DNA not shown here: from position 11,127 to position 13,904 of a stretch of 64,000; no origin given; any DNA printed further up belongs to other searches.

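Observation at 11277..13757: Orphan 826-aa adenosine/AMP-deaminase-like protein fused to a LOG/SLOG-like domain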

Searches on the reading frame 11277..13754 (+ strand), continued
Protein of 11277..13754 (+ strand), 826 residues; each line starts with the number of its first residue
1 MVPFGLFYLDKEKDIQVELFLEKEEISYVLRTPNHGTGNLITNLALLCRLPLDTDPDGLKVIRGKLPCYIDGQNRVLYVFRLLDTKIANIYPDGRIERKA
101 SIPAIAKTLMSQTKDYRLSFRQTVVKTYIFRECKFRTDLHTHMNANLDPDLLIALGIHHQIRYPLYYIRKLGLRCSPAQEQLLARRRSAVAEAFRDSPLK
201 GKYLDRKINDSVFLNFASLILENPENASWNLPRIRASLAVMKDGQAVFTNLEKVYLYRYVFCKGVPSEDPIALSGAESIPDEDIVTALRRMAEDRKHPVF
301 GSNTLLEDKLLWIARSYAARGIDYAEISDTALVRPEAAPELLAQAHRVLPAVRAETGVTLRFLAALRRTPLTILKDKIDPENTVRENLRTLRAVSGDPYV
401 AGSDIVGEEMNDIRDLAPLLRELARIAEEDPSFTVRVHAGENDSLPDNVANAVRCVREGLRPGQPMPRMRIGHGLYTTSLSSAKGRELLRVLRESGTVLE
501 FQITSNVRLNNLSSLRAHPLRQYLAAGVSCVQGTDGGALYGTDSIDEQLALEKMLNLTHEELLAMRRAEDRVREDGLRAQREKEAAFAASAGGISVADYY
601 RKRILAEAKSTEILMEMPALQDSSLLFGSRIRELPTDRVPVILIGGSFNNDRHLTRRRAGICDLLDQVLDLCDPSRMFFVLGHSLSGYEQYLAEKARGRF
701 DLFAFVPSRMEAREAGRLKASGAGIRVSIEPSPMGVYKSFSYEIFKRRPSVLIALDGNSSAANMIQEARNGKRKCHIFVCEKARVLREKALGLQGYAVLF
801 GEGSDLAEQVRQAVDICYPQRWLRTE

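Call 22: find_related_loci(query=A1, collection=genome_contigs, flank=10000)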
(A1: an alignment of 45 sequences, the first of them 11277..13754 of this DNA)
Query A1 (826 aa) in genome_contigs; peptide patterns used: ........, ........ (x = any residue, [..] = any of these).
600 stretches matched a pattern (row limit reached: there are more); 565 encode a relative of the query (tblastn E <= 1e-3); the best 80 are kept; 80 distinct loci.
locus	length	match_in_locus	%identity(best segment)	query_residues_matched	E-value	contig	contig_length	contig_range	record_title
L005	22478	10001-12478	78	1-826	0e+0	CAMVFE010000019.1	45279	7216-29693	MAG TPA_asm: uncultured Clostridia bacterium isolate SRR8387714_bin.95_metaWRAP_v1.3_MAG genome assembly, contig: ERZ142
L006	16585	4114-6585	78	1-824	0e+0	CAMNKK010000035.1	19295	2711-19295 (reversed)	MAG: uncultured Clostridia bacterium isolate SRR1222429_bin.113_metaWRAP_v1.3_MAG genome assembly, contig: NODE.6082_len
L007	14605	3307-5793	76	1-826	0e+0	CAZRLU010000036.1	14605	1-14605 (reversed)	MAG TPA_asm: uncultured Oscillospiraceae bacterium isolate SRP278969_co1_432 genome assembly, contig: NODE_5512_length_1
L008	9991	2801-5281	74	1-824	0e+0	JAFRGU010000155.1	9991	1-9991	MAG: Clostridia bacterium isolate RGIG2456 Goat_Jejunum-1__c182097, whole genome shotgun sequence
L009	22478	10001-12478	72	1-826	0e+0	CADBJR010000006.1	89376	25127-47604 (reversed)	MAG: uncultured Coriobacteriaceae bacterium isolate RUG14037 genome assembly, contig: RUG14037_asm_6, whole genome shotg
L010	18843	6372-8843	73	1-824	0e+0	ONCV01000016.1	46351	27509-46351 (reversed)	uncultured Clostridiales bacterium isolate RUG199 genome assembly, contig: scaffold_833, whole genome shotgun sequence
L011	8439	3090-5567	72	1-826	0e+0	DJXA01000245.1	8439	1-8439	MAG TPA_asm: Atopobiaceae bacterium UBA7016 UBA7016_contig_26516, whole genome shotgun sequence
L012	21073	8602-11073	72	1-824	0e+0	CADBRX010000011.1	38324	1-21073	MAG: uncultured Coriobacteriaceae bacterium isolate RUG14245 genome assembly, contig: RUG14245_asm_11, whole genome shot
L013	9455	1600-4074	71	1-825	0e+0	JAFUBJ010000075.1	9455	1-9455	MAG: Atopobiaceae bacterium isolate RGIG4340 Roe_deer_Jejunum-1__c33785, whole genome shotgun sequence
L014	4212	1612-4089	71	1-826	0e+0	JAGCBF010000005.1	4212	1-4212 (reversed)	MAG: Atopobiaceae bacterium isolate RGIG9633 Yak_Jejunum-5__c2352, whole genome shotgun sequence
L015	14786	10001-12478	71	1-826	0e+0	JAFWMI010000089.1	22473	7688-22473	MAG: Atopobiaceae bacterium isolate RGIG5870 Sheep_Jejunum-2__c115510, whole genome shotgun sequence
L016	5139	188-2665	70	1-826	0e+0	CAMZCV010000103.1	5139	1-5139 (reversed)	MAG TPA_asm: uncultured Coriobacteriales bacterium isolate SRR10912542_bin.34_metaWRAP_v1.3_MAG genome assembly, contig:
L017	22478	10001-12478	71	1-826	0e+0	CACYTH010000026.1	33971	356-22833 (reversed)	MAG: uncultured Coriobacteriaceae bacterium isolate RUG12252 genome assembly, contig: RUG12252_asm_26, whole genome shot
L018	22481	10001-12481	70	1-824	0e+0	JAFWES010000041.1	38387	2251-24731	MAG: Clostridia bacterium isolate RGIG5672 Sheep_Duodenum-5__c93840, whole genome shotgun sequence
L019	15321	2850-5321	70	1-824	0e+0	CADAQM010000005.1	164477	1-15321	MAG: uncultured Coriobacteriaceae bacterium isolate RUG13541 genome assembly, contig: RUG13541_asm_5, whole genome shotg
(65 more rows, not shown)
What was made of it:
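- Checked: At least 565 species genomes encode a relative (call 22).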

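Call 23: predict_structure(alignment_id=A1)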
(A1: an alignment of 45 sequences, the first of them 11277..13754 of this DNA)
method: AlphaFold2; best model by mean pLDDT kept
length: 826 residues; sequences in the alignment: 45
mean_pLDDT: 68.9   pTM: 0.63
mean pLDDT of the five models: 68.9, 67.9, 66.8, 64.2, 62.1
residues with pLDDT >= 90: 134; 70-90: 323; 50-70: 178; < 50: 191
segments of 3 or more residues with pLDDT < 50: 83-86, 98-175, 197-224, 235-267, 369-379, 504-512, 535-546, 649-653
pLDDT, mean of each block of 10 residues (from residue 1): 68 67 79 65 61 80 70 58 52 58 34 35 32 29 30 37 36 45 56 49 43 42 47 50 33 43 46 66 72 82 77 78 82 90 94 93 73 38 79 94 72 69 88 83 61 85 88 63 81 88 50 63 87 51 44 71 86 92 91 90 89 68 86 90 69 65 93 93 75 88 85 83 82 68 82 78 77 82 79 79 92 89 60
secondary structure, 60 per line:
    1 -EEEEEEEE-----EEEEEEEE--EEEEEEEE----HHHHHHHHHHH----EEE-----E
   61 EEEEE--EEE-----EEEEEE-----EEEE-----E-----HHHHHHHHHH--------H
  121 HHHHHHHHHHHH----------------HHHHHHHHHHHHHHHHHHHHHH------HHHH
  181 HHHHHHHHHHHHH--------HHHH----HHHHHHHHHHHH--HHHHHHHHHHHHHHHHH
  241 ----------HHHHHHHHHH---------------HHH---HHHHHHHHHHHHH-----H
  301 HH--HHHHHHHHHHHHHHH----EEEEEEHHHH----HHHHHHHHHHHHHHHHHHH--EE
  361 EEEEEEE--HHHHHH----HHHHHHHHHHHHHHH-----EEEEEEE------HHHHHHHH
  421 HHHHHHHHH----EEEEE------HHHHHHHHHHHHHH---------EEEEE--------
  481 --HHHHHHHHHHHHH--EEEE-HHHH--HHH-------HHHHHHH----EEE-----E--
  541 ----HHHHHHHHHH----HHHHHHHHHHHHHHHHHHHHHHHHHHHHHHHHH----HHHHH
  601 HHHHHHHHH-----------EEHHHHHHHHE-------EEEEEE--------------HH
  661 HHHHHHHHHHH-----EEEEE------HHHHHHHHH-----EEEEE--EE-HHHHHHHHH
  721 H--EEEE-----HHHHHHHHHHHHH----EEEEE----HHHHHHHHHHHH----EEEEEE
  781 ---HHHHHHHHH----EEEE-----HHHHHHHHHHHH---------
elements in order (helices of 4 or more, strands of 3 or more residues): E2-9 E15-22 E25-32 H37-47 E52-54 E60-65 E68-70 E76-81 E87-90 H102-111 H120-132 H149-170 H177-193 H202-205 H210-221 H224-240 H251-260 H282-294 H305-319 E324-329 H330-333 H338-356 E359-367 H370-375 H380-394 E400-406 H413-429 E434-438 H445-458 E468-472 H483-495 E498-501 H503-506 H519-525 E530-532 H545-554 H559-591 H596-609 H623-630 E639-644 H659-671 E677-681 H688-696 E702-706 H712-721 E724-727 H733-745 E750-754 H759-770 E775-780 H784-792 E797-800 H806-817
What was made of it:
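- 11277..11561 (+): N-terminal beta-rich domain (aa 1-95), fold and function unknown. AF2 predicts eight short strands and one helix at pLDDT 52-80 (call 23).
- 11562..11681 (+): Very conserved pre-barrel segment (aa 96-135; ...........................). The AF2 model has low confidence here (call 23).
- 12987..13181 (+): Helical linker (aa 571-635), poorly conserved. AF2 predicts long helices at 559-591 and 596-609 (call 23).
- Residues 98-267 of the barrel, which include HxH, were modelled with pLDDT below 50 (call 23).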

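Call 26: fold_search(model_id=the predicted structure, library=pdb)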
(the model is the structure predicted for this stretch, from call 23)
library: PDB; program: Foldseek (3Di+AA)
matches with E <= 10: 1006; with E <= 0.001: 33
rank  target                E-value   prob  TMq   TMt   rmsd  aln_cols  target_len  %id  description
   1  1uip                  2.0e-06  1.00  0.24  0.52   9.2       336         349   15  ADENOSINE DEAMINASE (HIS 238 GLU MUTANT) (released 1997-06-24)
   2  6n9m                  2.1e-06  1.00  0.25  0.57   7.3       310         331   20  Crystal Structure of Adenosine Deaminase from Salmonella typhimurium with Pentostatin (Deoxycoformycin) (released 2019-02-06)
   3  1fkx                  4.3e-06  1.00  0.25  0.55   5.3       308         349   17  MURINE ADENOSINE DEAMINASE (D296A) (released 1996-08-01)
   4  1uio                  5.9e-06  1.00  0.26  0.56  11.7       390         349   14  ADENOSINE DEAMINASE (HIS 238 ALA MUTANT) (released 1997-06-24)
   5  8qch_A                9.9e-06  1.00  0.24  0.51  13.1       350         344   16  Human Adenosine deaminase-like protein in complex with compound AT8001 (released 2024-07-31)
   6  3ewd                  1.2e-05  1.00  0.25  0.52  10.7       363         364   21  Crystal structure of adenosine deaminase mutant (delta Asp172) from Plasmodium vivax in complex with MT-coformycin (released 2009-09-22)
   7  3t1g                  1.2e-05  1.00  0.26  0.56   5.4       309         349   17  Engineering of organophosphate hydrolase by computational design and directed evolution (released 2012-02-08)
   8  6n91_A                1.3e-05  1.00  0.24  0.53   8.6       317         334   17  Crystal Structure of Adenosine Deaminase from Vibrio cholerae Complexed with Pentostatin (Deoxycoformycin) (released 2018-12-19)
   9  1fkw                  1.3e-05  1.00  0.25  0.55   9.0       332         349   16  MURINE ADENOSINE DEAMINASE (D295E) (released 1996-08-01)
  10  2pgf                  1.5e-05  1.00  0.24  0.50   9.3       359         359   21  Crystal structure of adenosine deaminase from Plasmodium vivax in complex with adenosine (released 2007-04-24)
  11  7rtg_A                1.6e-05  1.00  0.26  0.57   9.8       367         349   16  Crystal Structure of the Human Adenosine Deaminase 1 (released 2022-01-12)
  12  2qvn                  1.7e-05  1.00  0.24  0.48   9.9       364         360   20  Crystal structure of adenosine deaminase from Plasmodium vivax in complex with guanosine (released 2007-09-04)
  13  3rys_A                1.8e-05  1.00  0.24  0.52  14.2       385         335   17  The crystal structure of adenine deaminase (AAur1117) from Arthrobacter aurescens (released 2011-05-25)
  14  1add                  1.9e-05  1.00  0.25  0.54   5.2       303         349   18  A PRE-TRANSITION STATE MIMIC OF AN ENZYME: X-RAY STRUCTURE OF ADENOSINE DEAMINASE WITH BOUND 1-DEAZA-ADENOSINE AND ZINC- (released 1994-01-31)
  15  3lgd_A                2.0e-05  1.00  0.25  0.39  14.8       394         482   17  Crystal structure of human adenosine deaminase growth factor, adenosine deaminase type 2 (ADA2) (released 2010-02-09)
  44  8hr7_F                4.6e-03  0.63  0.18  0.19  25.5       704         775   14  Structure of RdrA-RdrB complex (released 2023-02-01)
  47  8hr7_B                6.0e-03  0.47  0.18  0.19  29.0       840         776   14  Structure of RdrA-RdrB complex (released 2023-02-01)
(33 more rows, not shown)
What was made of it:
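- Closest known: Housekeeping adenosine deaminase Add/ADA. Same: The fold matches at E 2e-6 (call 26).
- Closest known: RADAR RdrB. Different: The fold match to 8hr7 is poor (TM 0.18, probability 0.47-0.63, call 26).
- The D296A mutant structure 1FKX is among the fold hits (call 26).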

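Call 43: search_solved_structures(query=A1, max_evalue=1, show_alignments=3)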
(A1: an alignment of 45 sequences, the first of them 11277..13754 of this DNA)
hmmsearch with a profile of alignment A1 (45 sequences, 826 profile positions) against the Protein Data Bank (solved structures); distinct sequences matched with E-value up to 1: 11.
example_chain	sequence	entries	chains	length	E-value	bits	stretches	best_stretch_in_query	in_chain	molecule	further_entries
3ewd_A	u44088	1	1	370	2.2e-08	35.8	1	463-567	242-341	Adenosine deaminase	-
3ewc_A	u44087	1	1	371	2.2e-08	35.8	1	463-567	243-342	Adenosine deaminase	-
2pgf_A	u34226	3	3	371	2.5e-08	35.7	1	463-567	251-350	adenosine deaminase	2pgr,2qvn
6ii7_A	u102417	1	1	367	4.6e-08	34.8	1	415-566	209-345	Adenosine deaminase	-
6n9m_A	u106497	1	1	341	1.4e-06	29.9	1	466-563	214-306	Adenosine deaminase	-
2amx_A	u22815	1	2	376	2.9e-06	28.8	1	436-567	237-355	adenosine deaminase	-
6n91_A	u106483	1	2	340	0.00031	22.1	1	465-542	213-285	Adenosine deaminase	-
3rys_A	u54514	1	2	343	0.0015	19.8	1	499-563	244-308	Adenosine deaminase 1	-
8qch_A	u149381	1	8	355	0.0059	17.9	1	470-562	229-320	Adenosine deaminase-like protein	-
3ou8_A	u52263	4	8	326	0.032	15.4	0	485-562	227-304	Adenosine deaminase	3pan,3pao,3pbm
1jlk_A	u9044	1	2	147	0.98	10.5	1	607-673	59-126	Response regulator RCP1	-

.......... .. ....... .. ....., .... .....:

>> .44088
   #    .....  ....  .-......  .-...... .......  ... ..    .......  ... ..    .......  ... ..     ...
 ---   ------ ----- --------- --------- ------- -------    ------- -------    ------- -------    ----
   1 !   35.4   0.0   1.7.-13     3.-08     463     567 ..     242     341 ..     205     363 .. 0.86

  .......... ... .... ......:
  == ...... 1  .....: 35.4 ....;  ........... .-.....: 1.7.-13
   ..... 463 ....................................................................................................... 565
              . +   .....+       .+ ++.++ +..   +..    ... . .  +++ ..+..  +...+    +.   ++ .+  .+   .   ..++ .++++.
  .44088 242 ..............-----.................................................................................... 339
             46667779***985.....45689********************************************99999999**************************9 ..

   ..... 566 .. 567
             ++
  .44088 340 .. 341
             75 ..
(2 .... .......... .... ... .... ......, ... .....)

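Call 45: find_encoding_contigs(protein=P0001, flank=6000, max_places=5)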
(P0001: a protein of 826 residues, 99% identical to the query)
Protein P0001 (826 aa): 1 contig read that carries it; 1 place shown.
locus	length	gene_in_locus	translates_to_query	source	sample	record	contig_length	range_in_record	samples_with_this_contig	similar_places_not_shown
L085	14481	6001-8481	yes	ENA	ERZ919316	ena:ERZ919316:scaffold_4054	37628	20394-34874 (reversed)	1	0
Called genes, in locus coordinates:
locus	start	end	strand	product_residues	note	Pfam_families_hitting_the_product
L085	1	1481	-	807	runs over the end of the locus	PF00133:tRNA-synt_1, PF09334:tRNA-synt_1g, PF13603:tRNA-synt_1_2, PF00133:tRNA-synt_1, PF08264:Anticodon_1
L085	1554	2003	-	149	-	PF07228:SpoIIE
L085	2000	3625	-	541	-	PF07694:5TM-5TMR_LYT, PF00672:HAMP (weak)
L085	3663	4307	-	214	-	PF03006:HlyIII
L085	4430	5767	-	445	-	PF02812:ELFV_dehydrog_N, PF00208:ELFV_dehydrog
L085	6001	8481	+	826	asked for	PF00962:A_deaminase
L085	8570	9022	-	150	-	PF22381:Staph_reg_Sar_Rot, PF12802:MarR_2, PF01047:MarR, PF13463:HTH_27 (weak)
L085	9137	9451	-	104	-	PF00085:Thioredoxin, PF13098:Thioredoxin_2 (weak)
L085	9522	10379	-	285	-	PF00890:FAD_binding_2 (faint), PF01134:GIDA (faint), PF03486:HI0933_like (faint), PF07992:Pyr_redox_2, PF13738:Pyr_redox_3 (faint)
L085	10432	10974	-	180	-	PF00255:GSHPx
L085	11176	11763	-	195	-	PF02674:Colicin_V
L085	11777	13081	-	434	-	PF03734:YkuD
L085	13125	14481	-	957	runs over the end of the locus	PF00912:Transgly, PF00905:Transpeptidase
